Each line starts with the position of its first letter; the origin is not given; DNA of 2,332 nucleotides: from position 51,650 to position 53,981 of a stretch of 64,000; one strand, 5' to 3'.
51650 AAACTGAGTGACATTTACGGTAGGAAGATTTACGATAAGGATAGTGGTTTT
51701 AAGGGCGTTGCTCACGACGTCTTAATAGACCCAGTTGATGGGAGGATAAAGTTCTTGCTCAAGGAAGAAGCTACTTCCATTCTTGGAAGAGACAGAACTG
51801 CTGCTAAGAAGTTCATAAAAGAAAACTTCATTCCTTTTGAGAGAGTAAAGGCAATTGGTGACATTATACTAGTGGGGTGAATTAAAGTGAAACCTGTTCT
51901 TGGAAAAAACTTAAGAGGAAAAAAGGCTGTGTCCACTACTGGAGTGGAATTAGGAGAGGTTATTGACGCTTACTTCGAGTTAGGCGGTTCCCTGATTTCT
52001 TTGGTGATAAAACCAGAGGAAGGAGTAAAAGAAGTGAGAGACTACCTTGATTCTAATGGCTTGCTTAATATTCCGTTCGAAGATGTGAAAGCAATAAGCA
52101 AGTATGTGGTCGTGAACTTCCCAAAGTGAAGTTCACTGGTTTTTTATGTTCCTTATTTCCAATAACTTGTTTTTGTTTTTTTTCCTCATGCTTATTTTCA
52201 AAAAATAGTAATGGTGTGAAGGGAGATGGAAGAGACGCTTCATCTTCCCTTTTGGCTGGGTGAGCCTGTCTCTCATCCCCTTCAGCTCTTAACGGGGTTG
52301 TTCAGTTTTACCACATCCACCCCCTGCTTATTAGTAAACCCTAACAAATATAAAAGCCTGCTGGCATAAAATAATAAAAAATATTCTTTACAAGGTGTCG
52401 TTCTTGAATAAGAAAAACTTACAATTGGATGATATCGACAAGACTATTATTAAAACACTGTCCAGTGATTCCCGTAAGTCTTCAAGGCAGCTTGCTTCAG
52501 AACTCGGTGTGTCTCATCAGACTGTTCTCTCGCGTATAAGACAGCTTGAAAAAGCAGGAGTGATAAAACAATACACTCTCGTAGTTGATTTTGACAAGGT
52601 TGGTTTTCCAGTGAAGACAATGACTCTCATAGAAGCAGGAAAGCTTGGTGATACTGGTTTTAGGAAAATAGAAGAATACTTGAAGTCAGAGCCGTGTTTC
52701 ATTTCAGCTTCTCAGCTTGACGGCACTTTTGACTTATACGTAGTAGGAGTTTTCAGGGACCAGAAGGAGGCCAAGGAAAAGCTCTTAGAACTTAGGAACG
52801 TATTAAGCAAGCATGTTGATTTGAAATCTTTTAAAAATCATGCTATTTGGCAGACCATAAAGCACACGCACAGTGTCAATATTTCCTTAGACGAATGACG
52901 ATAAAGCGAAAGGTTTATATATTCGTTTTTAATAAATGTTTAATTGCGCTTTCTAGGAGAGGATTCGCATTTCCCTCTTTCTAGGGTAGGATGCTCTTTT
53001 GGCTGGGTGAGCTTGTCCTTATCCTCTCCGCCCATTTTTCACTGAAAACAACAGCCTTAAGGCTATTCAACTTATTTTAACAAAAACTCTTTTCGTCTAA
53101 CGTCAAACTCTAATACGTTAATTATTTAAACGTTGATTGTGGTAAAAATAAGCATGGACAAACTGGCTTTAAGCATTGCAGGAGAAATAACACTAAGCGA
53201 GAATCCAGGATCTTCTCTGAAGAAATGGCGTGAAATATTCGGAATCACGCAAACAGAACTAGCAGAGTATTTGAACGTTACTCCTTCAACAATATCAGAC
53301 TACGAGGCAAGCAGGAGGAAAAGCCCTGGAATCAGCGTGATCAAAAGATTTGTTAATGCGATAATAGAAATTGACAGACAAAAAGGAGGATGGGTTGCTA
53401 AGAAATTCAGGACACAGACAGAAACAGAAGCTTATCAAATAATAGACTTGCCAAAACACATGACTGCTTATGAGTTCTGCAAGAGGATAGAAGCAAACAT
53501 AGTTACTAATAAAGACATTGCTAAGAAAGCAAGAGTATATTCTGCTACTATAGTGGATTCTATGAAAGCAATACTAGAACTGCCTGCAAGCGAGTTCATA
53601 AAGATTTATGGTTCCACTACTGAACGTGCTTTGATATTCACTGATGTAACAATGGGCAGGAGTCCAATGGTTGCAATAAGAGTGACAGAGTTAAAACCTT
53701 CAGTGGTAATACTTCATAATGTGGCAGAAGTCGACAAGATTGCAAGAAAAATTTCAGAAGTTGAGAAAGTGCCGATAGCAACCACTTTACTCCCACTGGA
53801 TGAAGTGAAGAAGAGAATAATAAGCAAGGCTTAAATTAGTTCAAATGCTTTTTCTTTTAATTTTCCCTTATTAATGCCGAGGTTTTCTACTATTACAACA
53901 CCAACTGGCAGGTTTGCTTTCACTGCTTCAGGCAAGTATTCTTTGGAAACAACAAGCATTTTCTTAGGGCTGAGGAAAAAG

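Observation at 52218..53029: A roughly 70-nt structured element with a conserved core occurs on both sides of the lrp gene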

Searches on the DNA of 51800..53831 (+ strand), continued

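Call 72: search_with_rna_model(model_id=R1, sources=[L051, L052, L053, L054, L055, L056, L057, L058, L059, L060, L061, L062, L063, L064, L065, L066, L067, L068, L069, L070, L071, L072, L073, L074, L075, L076, L077, L078, L079, L080, L081, L082, L083, L084, L085, L086, L087, L088, L089, L090, L091, L092, L093, L094, L095, L096, L097, L098, L099, L100, L101, L102, L103, L104, L105, L106], max_evalue=0.1)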
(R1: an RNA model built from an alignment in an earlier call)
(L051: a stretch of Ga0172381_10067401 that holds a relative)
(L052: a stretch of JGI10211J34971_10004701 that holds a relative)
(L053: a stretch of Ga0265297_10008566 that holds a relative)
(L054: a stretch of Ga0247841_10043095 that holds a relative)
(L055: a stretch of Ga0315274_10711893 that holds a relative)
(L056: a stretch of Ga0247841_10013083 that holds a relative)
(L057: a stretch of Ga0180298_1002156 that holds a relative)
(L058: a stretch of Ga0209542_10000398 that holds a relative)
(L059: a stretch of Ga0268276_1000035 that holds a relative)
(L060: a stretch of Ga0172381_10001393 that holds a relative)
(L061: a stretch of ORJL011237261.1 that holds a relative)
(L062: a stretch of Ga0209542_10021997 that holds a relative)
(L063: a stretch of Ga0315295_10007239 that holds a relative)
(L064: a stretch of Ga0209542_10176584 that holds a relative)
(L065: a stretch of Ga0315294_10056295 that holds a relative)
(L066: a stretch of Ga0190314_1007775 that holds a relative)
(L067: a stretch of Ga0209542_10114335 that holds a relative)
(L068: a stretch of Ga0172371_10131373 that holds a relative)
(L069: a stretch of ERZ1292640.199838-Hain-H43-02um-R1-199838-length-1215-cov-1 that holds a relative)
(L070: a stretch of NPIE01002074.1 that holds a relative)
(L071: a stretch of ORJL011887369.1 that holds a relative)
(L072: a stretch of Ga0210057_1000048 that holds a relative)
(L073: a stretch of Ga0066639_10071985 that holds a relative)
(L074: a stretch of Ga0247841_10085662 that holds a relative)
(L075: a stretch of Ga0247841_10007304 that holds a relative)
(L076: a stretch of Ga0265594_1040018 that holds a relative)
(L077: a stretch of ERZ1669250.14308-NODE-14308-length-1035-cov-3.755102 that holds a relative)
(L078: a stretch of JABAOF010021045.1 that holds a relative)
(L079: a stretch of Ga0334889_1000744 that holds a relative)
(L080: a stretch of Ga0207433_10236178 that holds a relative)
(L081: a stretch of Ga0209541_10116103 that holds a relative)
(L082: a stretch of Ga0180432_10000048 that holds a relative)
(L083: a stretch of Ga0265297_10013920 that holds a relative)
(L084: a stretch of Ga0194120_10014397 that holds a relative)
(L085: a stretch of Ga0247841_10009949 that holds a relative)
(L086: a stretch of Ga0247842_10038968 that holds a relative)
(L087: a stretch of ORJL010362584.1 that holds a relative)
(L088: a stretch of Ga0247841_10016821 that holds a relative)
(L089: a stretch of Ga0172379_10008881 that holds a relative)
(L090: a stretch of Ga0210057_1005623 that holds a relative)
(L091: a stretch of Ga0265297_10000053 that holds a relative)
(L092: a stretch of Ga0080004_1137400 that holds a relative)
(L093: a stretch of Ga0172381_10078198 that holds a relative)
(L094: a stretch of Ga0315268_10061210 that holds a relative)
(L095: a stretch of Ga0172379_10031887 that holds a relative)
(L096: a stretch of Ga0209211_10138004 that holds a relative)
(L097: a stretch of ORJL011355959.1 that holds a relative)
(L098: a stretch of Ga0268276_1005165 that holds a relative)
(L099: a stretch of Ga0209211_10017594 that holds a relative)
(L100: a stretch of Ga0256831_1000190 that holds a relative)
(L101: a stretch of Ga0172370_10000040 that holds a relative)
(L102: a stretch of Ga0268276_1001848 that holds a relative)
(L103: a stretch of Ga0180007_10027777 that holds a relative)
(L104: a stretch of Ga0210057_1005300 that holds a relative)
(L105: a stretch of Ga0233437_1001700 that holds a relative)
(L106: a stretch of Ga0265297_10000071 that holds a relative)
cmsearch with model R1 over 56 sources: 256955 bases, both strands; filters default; matches with E-value up to 0.1: 1.
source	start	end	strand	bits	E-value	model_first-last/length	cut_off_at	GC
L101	109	173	-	18.1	0.028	1-75/75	no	0.38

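Call 78: search_with_rna_model(model_id=R1, sources=[window, L002, L003, L005, L006, L021, L022, L024, L027, L028, L108, L109, L110, L111, L112], max_evalue=1e-7, make_alignment=true)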
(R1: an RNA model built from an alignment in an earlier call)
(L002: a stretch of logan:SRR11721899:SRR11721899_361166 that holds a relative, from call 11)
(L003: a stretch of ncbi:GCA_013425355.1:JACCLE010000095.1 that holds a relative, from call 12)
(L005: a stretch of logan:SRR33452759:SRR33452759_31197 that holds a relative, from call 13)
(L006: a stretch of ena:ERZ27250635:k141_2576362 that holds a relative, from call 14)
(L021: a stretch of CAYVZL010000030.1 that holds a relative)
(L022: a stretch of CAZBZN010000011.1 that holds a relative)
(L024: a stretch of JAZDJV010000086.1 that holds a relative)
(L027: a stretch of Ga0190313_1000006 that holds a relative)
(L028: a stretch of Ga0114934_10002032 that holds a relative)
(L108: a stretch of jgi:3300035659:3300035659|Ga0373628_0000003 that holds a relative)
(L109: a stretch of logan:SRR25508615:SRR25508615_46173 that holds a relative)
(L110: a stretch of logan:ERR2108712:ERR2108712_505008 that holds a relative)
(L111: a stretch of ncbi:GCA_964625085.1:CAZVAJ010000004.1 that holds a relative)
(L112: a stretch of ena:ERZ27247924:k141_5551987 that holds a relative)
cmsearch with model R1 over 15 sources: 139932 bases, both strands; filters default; matches with E-value up to 1e-7: 15.
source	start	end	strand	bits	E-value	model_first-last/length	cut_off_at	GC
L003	1257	1331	+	77.6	4.8e-19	1-75/75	no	0.6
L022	2586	2660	+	72.8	1e-17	1-75/75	no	0.53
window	52214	52288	+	72.7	1e-17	1-75/75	no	0.55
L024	1851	1925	+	71.8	1.9e-17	1-75/75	no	0.59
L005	2680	2754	+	69.8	6.9e-17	1-75/75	no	0.48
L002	2226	2303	+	67.6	2.8e-16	1-75/75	no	0.53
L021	2181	2257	+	67.2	3.5e-16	1-75/75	no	0.52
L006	740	814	+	62.9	5.6e-15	1-75/75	no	0.52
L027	2546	2616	+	62.2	8.7e-15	1-75/75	no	0.52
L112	1550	1625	+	59.4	5.2e-14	1-75/75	no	0.57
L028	2546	2615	+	56.3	3.9e-13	1-75/75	no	0.51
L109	1544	1620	+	50.6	1.4e-11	1-75/75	no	0.56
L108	1536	1611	+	49.2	3.7e-11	1-75/75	no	0.63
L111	2055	2130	+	46.3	2.2e-10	1-75/75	no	0.61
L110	2357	2432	-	37.1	8.4e-08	1-75/75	no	0.54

Alignment A9: 15 matches aligned to the model, 79 columns, each read 5' to 3' on its own strand. Consensus structure (alignment columns), stored with it:
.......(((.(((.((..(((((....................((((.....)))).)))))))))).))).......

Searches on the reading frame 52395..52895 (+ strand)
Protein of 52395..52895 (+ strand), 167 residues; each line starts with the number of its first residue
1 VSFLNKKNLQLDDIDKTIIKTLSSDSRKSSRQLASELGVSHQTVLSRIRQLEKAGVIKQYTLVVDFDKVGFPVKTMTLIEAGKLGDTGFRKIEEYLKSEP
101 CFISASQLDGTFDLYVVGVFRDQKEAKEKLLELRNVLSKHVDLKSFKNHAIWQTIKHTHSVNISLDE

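Call 9: find_homologous_proteins(query=window:52395-52895:+)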
Query window:52395-52895:+ (167 aa): 5 proteins with E <= 0.001 among 89 candidates.
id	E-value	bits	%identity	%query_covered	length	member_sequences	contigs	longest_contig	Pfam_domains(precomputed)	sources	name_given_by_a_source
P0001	1.8e-101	354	100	100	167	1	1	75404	PF12840.14,PF13412.13,PF08279.19,PF18024.8,PF13404.13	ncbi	-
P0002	2.7e-52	195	57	93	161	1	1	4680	PF13412.13,PF08279.19,PF13404.13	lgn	-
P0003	8.7e-52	193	52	98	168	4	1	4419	PF13412.13,PF13404.13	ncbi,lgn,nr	ncbi:Lrp/AsnC family transcriptional regulator [Candidatus Micrarchaeota archaeon]|nr:Lrp/AsnC famil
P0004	3.5e-48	182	57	90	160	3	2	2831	PF13412.13,PF13404.13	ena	-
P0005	1.1e-42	164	48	96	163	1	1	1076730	PF13412.13,PF18024.8,PF13404.13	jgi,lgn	jgi:DNA-binding Lrp family transcriptional regulator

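Call 11: find_encoding_contigs(protein=P0005, flank=3000, max_places=3)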
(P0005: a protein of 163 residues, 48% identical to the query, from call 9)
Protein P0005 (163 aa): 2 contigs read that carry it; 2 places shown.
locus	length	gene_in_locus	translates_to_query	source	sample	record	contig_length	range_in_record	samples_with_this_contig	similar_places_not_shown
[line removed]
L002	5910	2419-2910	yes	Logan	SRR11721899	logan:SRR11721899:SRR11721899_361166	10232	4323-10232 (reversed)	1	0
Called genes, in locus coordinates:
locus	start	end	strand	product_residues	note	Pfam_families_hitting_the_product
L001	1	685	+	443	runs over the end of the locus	-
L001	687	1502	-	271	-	PF19810:HFX_2341_N, PF22662:Csa3_N (faint)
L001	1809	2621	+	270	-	PF04055:Radical_SAM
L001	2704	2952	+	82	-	-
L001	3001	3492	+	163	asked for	PF18024:HTH_50 (weak), PF13404:HTH_AsnC-type, PF13412:HTH_24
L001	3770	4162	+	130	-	-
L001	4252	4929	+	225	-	PF01381:HTH_3 (weak), PF12844:HTH_19 (weak)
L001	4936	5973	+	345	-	PF01154:HMG_CoA_synt_N (faint), PF08541:ACP_syn_III_C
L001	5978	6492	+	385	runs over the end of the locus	PF00108:Thiolase_N, PF22691:Thiolase_C_1, PF02803:Thiolase_C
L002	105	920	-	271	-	PF19810:HFX_2341_N, PF22662:Csa3_N (faint)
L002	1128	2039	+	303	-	PF13353:Fer4_12 (weak), PF04055:Radical_SAM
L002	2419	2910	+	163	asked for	PF18024:HTH_50 (weak), PF13404:HTH_AsnC-type, PF13412:HTH_24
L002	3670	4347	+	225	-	PF01381:HTH_3 (weak), PF12844:HTH_19 (weak)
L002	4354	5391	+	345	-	PF01154:HMG_CoA_synt_N (faint), PF08541:ACP_syn_III_C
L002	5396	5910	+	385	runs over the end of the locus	PF00108:Thiolase_N, PF22691:Thiolase_C_1, PF02803:Thiolase_C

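Call 12: find_encoding_contigs(protein=P0003, flank=3000, max_places=3)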
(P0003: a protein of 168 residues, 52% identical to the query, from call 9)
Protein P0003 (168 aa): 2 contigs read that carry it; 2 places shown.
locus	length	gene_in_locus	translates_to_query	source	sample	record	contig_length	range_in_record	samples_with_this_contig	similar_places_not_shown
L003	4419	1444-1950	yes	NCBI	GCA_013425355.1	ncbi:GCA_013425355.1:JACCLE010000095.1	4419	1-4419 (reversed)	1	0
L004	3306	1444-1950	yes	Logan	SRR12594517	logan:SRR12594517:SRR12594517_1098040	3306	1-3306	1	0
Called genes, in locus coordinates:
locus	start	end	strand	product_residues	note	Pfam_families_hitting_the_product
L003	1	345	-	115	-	?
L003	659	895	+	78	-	PF05239:PRC (weak)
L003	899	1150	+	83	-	PF05239:PRC (faint)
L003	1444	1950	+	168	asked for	PF13404:HTH_AsnC-type, PF13412:HTH_24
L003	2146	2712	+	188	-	-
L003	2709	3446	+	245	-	PF12844:HTH_19 (weak), PF01381:HTH_3 (weak)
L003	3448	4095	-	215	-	-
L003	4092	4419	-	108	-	PF00117:GATase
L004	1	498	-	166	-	?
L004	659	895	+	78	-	PF05239:PRC (weak)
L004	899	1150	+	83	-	PF05239:PRC (faint)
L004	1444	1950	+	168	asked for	PF13404:HTH_AsnC-type, PF13412:HTH_24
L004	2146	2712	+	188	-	-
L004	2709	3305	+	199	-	?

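Call 13: find_encoding_contigs(protein=P0002, flank=3000, max_places=3)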
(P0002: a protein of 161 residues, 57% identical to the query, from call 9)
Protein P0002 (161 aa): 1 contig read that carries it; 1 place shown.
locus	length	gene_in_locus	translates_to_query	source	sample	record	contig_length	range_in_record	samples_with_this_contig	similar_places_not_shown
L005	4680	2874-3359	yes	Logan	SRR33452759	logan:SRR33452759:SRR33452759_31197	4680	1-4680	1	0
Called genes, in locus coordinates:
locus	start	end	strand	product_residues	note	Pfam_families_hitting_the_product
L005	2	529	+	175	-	?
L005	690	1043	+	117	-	PF01780:Ribosomal_L37ae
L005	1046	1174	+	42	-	PF03604:Zn_ribbon_RPAB4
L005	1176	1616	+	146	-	-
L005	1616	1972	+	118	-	-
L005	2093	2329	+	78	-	PF05239:PRC (weak)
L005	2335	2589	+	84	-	PF05239:PRC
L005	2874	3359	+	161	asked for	PF13404:HTH_AsnC-type, PF13412:HTH_24, PF08279:HTH_11 (weak)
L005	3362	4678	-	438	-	?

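Call 14: find_encoding_contigs(protein=P0004, flank=3000, max_places=3)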
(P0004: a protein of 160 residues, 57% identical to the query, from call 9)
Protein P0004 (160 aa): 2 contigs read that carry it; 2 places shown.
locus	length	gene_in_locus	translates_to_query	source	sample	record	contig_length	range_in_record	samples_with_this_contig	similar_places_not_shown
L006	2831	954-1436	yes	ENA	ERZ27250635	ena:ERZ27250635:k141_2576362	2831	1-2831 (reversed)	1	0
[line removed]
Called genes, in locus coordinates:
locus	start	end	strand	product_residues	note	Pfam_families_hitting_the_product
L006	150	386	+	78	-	PF05239:PRC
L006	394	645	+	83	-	PF05239:PRC (weak)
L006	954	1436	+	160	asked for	PF13404:HTH_AsnC-type, PF13412:HTH_24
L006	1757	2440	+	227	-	PF01381:HTH_3 (weak), PF12844:HTH_19 (weak)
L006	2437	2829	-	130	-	?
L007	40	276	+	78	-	PF05239:PRC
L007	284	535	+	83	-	PF05239:PRC (weak)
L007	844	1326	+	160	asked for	PF13404:HTH_AsnC-type, PF13412:HTH_24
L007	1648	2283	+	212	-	?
